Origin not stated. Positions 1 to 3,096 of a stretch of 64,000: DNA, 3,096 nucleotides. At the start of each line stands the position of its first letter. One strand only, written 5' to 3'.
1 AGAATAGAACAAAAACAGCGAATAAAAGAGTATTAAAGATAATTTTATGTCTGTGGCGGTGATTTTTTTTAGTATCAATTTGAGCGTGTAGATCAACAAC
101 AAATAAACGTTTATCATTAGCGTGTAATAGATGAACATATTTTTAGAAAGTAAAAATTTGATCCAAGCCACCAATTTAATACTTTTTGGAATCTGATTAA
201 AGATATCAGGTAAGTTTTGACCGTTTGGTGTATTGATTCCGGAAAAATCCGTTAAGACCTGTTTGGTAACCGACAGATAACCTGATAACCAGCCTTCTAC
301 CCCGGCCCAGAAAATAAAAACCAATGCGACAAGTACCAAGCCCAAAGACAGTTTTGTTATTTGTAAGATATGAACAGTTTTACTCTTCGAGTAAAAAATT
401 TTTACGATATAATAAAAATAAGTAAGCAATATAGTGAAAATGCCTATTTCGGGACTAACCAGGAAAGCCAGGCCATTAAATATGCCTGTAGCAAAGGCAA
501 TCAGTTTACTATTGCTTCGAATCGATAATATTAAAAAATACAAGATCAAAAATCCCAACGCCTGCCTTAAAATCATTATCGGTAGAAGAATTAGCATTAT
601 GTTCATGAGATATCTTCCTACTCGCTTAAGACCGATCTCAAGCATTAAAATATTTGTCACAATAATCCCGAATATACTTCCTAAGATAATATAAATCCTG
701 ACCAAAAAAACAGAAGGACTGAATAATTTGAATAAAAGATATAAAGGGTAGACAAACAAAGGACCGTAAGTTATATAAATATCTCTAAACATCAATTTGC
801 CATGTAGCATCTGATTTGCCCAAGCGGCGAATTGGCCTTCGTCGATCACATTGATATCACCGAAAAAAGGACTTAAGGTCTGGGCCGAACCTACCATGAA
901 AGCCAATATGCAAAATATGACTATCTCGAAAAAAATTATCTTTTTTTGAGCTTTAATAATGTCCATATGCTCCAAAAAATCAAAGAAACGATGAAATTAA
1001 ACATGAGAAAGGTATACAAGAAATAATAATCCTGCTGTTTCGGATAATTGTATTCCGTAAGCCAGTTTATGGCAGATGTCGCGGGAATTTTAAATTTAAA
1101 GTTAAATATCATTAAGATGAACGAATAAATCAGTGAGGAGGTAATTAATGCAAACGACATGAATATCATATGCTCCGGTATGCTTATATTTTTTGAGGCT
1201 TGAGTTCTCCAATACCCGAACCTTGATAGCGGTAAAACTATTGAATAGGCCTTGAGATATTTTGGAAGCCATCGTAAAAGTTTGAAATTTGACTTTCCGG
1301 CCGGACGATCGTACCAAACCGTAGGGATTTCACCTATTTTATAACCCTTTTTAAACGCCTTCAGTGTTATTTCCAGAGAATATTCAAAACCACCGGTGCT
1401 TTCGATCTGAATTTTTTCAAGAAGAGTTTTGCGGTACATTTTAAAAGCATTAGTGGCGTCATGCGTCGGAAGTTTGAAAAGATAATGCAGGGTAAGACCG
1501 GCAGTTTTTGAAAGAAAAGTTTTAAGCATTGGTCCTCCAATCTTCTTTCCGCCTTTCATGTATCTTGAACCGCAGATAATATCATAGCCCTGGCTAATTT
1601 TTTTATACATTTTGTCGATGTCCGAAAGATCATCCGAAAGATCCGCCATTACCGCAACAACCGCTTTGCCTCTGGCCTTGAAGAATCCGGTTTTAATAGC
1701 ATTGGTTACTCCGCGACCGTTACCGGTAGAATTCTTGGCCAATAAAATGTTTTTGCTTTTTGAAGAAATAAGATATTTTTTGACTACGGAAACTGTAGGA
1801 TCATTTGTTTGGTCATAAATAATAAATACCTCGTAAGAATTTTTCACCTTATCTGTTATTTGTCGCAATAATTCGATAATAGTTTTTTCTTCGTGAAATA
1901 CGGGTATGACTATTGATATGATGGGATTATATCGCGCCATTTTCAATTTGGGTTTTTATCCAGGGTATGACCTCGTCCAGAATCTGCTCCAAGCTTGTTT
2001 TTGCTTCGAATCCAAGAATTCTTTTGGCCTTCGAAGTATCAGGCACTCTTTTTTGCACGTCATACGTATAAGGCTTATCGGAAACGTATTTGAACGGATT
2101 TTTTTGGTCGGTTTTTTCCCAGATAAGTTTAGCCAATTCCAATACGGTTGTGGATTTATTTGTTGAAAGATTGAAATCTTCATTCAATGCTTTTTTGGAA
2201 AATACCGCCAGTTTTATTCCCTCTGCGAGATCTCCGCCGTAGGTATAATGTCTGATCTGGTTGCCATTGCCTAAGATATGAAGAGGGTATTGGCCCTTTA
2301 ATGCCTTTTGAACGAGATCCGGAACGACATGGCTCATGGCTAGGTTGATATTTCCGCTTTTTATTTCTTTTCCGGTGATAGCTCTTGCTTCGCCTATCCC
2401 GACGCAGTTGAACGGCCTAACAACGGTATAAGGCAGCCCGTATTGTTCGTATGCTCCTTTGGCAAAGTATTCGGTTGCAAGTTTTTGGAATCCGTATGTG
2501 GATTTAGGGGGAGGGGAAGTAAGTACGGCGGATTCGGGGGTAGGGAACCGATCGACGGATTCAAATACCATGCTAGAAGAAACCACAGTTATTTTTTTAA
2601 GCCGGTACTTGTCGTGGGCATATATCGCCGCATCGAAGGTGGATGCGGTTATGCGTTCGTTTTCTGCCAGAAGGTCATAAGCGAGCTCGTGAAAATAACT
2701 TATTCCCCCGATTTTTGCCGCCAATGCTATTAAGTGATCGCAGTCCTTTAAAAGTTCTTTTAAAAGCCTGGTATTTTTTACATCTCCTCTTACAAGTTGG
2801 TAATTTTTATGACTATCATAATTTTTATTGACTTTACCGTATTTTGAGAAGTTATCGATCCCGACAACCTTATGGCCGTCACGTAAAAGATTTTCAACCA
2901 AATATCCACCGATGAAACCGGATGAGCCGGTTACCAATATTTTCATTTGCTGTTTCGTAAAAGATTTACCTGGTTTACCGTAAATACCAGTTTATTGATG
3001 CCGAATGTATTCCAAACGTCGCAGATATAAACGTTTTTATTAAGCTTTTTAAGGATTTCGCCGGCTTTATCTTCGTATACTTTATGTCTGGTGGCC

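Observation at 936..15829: Cell-surface glycosylation island with two paralogous GT2 + GT-C-like fusion proteins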

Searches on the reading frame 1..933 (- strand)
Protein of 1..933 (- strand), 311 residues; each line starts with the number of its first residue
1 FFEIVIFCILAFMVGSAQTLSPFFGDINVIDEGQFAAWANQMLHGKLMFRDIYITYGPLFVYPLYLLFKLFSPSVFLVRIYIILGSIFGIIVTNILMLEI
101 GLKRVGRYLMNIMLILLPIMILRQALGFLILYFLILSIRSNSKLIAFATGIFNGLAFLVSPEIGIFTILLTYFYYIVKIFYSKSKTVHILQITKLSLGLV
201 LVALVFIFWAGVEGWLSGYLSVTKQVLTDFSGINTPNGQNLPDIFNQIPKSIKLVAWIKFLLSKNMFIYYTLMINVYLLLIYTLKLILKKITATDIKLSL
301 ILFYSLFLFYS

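Call 53: search_protein_families(library=pfam, proteins=[window:1-933:-], max_evalue=1)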
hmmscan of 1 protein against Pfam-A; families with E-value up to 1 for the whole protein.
window:1-933:- (311 aa): 0 families

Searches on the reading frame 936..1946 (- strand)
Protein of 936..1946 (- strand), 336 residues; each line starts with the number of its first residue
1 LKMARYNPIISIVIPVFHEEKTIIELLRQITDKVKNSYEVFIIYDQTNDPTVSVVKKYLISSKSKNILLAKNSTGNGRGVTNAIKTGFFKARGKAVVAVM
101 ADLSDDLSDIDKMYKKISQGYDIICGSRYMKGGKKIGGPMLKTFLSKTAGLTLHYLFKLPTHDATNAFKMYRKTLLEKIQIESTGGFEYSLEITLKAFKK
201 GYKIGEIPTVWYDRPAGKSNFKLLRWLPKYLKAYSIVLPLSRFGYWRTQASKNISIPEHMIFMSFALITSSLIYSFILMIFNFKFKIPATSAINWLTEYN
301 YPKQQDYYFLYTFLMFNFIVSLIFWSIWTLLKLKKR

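Call 3: search_protein_families(library=pfam, proteins=[window:936-1946:-], max_evalue=0.01)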
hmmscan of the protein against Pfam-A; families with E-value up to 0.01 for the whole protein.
window:936-1946:- (336 aa): 2 families
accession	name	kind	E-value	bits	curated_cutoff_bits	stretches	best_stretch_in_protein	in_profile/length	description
PF00535.33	Glycos_transf_2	-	7.6e-20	71.9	23.3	1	11-179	1-167/168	Glycosyl transferase family 2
PF10111.15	Glyco_tranf_2_2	-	0.001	19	27.3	1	11-116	1-102/276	Glycosyltransferase like family 2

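Call 8: search_solved_structures(query=window:936-1946:-, max_evalue=1, show_alignments=0)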
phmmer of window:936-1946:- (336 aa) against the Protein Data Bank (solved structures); distinct sequences matched with E-value up to 1: 34.
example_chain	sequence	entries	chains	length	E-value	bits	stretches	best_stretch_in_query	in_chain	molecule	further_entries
5mlz_A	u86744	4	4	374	4.4e-18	68.7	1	10-223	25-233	Dolichol monophosphate mannose synthase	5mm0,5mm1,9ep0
9hwj_A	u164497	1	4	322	3.4e-10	42.7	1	10-152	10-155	Undecaprenyl-phosphate 4-deoxy-4-formamido-L-arabinose transferase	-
5ekp_C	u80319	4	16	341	4.2e-09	39.2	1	10-146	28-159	Uncharacterized glycosyltransferase sll0501 | Glycosyltransferase sll0501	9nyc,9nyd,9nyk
9nye_A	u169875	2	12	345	4.3e-09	39.1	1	10-146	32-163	Glycosyltransferase sll0501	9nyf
5eke_A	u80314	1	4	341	5.1e-09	38.9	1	10-145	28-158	Uncharacterized glycosyltransferase sll0501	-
9bhc_C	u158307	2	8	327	1.4e-08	37.4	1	10-131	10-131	Undecaprenyl-phosphate 4-deoxy-4-formamido-L-arabinose transferase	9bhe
8vxh_A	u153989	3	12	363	1.8e-08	37.1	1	10-131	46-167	Undecaprenyl-phosphate 4-deoxy-4-formamido-L-arabinose transferase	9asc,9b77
5tze_C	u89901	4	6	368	3.6e-05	26.3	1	11-93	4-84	Glycosyl transferase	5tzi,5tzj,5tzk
9omm_A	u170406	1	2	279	4.4e-05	26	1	10-132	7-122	Glycosyltransferase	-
9omh_A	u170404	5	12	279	4.4e-05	25.9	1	10-132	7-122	Glycosyltransferase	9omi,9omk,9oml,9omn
9omj_A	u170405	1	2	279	4.4e-05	25.9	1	10-132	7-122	Glycosyltransferase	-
5tz8_A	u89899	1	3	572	8.2e-05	25.1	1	11-86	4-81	Glycosyl transferase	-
6p61_A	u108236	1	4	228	0.00014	24.3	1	7-125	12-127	Glycosyltransferase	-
6yv7_B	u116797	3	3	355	0.0075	18.6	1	5-103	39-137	Glycosyl transferase, family 2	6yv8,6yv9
6yv7_A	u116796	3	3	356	0.0075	18.6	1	5-103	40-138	Glycosyl transferase, family 2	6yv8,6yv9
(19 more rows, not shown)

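Call 39: search_protein_families(library=ncbifam, proteins=[window:936-1946:-], max_evalue=0.001)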
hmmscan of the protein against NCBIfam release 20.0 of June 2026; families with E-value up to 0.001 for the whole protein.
window:936-1946:- (336 aa): 13 families
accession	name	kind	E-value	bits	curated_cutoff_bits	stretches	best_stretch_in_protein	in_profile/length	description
NF007986.1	PRK10714.1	equivalog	3.5e-13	49.3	529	1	10-226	8-215/316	undecaprenyl-phosphate 4-deoxy-4-formamido-L-arabinose transferase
NF047588.1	GlcsyltransPgfSStrep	equivalog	8.1e-13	48.3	500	1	10-146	3-139/308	glycosyltransferase PgfS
NF041391.1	DPhHxTase_Halo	equivalog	3.6e-12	45.7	375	1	17-219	4-190/213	dolichyl-phosphate hexose transferase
TIGR04182.1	glyco_TIGR04182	equivalog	1.5e-10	40.9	325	1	10-218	2-198/293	S-layer glycoprotein N-glycosyltransferase AglJ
NF058614.1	PPMAGASynPpgS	equivalog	3.2e-09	36.6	370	1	12-208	4-193/226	polyprenyl-phospho-N-acetylgalactosaminyl synthase PpgS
NF007482.0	PRK10073.1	equivalog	9.1e-08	31.5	423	1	6-116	4-105/334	glycosyltransferase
TIGR03937.1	PgaC_IcaA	equivalog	2.1e-07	30.3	422.3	1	6-104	43-137/407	poly-beta-1,6-N-acetyl-D-glucosamine synthase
TIGR04283.1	glyco_like_mftF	equivalog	2.9e-06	27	182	1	10-102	1-82/221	TIGR04283 family arsenosugar biosynthesis glycosyltransferase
NF047683.1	TeichurnBiosyTuaG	equivalog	3.5e-06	26.8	400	1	3-117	1-108/252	teichuronic acid biosynthesis protein TuaG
TIGR03111.1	glyc2_xrt_Gpos1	hypoth_equivalog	2.2e-05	23.5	363.95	1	3-125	44-164/439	TIGR03111 family XrtG-associated glycosyltransferase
NF010496.0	PRK13915.1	equivalog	3.6e-05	23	262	1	6-106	29-130/307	glucosyl-3-phosphoglycerate synthase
NF050050.1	ProtGlycPglI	equivalog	5.4e-05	22.7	500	1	8-178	2-167/306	GalNAc(5)-diNAcBac-PP-undecaprenol beta-1,3-glucosyltransferase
NF045692.1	OglycostaseCruG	equivalog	0.00094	18.2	600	0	10-127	43-163/386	2'-O-glycosyltransferase CruG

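Call 92: search_solved_structures(query=window:936-1946:-, max_evalue=1e-15, show_alignments=1)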
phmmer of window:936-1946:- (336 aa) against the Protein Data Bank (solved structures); distinct sequences matched with E-value up to 1e-15: 1.
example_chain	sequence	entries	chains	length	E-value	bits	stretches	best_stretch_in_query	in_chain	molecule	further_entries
5mlz_A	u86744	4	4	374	4.4e-18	68.7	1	10-223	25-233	Dolichol monophosphate mannose synthase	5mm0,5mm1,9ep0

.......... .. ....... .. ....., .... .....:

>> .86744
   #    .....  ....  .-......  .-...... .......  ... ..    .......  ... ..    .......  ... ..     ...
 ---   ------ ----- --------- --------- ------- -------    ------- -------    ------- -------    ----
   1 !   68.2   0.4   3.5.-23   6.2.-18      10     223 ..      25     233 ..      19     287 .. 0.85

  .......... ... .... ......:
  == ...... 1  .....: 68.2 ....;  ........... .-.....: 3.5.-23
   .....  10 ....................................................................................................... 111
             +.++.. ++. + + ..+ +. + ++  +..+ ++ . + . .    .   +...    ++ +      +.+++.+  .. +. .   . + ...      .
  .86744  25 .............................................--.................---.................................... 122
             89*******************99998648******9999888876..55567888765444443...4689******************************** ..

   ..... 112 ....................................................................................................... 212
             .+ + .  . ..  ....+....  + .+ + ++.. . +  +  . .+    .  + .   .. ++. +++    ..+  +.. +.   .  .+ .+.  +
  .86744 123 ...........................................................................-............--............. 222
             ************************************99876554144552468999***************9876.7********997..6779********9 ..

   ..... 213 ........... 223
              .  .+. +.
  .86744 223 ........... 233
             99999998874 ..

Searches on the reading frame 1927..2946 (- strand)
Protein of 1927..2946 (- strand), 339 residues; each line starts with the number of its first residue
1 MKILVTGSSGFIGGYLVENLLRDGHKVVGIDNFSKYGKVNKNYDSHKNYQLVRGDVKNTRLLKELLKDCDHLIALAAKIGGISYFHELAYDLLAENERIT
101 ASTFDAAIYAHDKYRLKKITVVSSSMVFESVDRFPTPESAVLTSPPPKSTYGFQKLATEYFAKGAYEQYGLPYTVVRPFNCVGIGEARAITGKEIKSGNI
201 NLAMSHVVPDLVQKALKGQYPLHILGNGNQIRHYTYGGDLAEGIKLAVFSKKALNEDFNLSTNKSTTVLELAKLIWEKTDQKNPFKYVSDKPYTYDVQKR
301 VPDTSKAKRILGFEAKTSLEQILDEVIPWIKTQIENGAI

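Call 3: search_protein_families(library=pfam, proteins=[window:1927-2946:-], max_evalue=0.01)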
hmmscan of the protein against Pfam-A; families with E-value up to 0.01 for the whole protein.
window:1927-2946:- (339 aa): 7 families
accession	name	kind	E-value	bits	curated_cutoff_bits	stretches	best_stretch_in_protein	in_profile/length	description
PF01370.27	Epimerase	-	3.4e-40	138.4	20.9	1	3-260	1-239/240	NAD dependent epimerase/dehydratase family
PF16363.11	GDP_Man_Dehyd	-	1.8e-37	130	27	1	4-325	1-331/332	GDP-mannose 4,6 dehydratase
PF13460.12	NAD_binding_10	-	2.3e-09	37.8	27.2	1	7-179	1-144/184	NAD(P)H-binding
PF07993.18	NAD_binding_4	-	2.5e-09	37.1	20.1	1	5-188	1-210/258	Male sterility protein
PF01073.25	3Beta_HSD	-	1.9e-07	30.8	22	1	4-79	1-77/280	3-beta hydroxysteroid dehydrogenase/isomerase family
PF05368.20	NmrA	-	2.1e-05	24.7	27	1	2-77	4-78/298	NmrA-like family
PF04321.23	RmlD_sub_bind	-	0.00013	21.6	27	0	1-77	1-60/287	RmlD substrate binding domain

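Call 39: search_protein_families(library=ncbifam, proteins=[window:1927-2946:-], max_evalue=0.001)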
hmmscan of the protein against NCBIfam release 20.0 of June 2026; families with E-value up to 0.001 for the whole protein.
window:1927-2946:- (339 aa): 26 families (the best 25 are shown)
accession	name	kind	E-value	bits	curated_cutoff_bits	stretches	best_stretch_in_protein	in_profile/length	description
TIGR04180.1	EDH_00030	hypoth_equivalog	6.4e-31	107.5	475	1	3-317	1-296/297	NAD-dependent 4,6-dehydratase LegB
TIGR01179.1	galE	equivalog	3.1e-28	98.6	262.3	1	2-333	1-328/332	UDP-glucose 4-epimerase GalE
TIGR01181.1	dTDP_gluc_dehyt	equivalog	5.9e-27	94.6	365.1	1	2-331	1-312/321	dTDP-glucose 4,6-dehydratase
NF047922.1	GDPFucSynFcl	equivalog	2.2e-18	66.7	500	1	67-330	52-301/308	GDP-L-fucose synthase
NF007956.0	PRK10675.1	subfamily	2.2e-17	63.2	394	1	1-330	1-329/338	UDP-glucose 4-epimerase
NF008872.0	PRK11908.1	equivalog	2.4e-15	56.4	294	1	1-334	2-339/349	bifunctional UDP-4-keto-pentose/UDP-xylose synthase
NF005998.1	PRK08125.1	equivalog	8e-14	50.9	777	1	2-328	317-647/649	bifunctional UDP-4-amino-4-deoxy-L-arabinose formyltransferase/UDP-glucuronic acid oxidase ArnA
TIGR03466.1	HpnA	hypoth_equivalog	3e-12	46.1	367.65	1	1-187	1-176/327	hopanoid-associated sugar epimerase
TIGR02197.1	heptose_epim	equivalog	7.9e-12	45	274.6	1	3-331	1-314/316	ADP-glyceromanno-heptose 6-epimerase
TIGR01472.1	gmd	equivalog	2.7e-11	43.3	415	1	3-283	3-272/342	GDP-mannose 4,6-dehydratase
NF007490.0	PRK10084.1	subfamily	8.3e-11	41.5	649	1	206-330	206-334/361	dTDP-glucose 4,6-dehydratase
NF011728.1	PRK15181.1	equivalog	9.6e-10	38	760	1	3-329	18-336/348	Vi polysaccharide biosynthesis UDP-N-acetylglucosaminuronic acid C-4 epimerase TviC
TIGR02622.1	CDP_4_6_dhtase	equivalog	4.5e-09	35.9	278.45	1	2-335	6-335/352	CDP-glucose 4,6-dehydratase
NF043036.1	ErythonDh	equivalog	1.9e-08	33.9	325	1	1-161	1-159/321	D-erythronate dehydrogenase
NF007582.0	PRK10217.1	equivalog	6.5e-08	32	698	1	2-322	3-323/355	dTDP-glucose 4,6-dehydratase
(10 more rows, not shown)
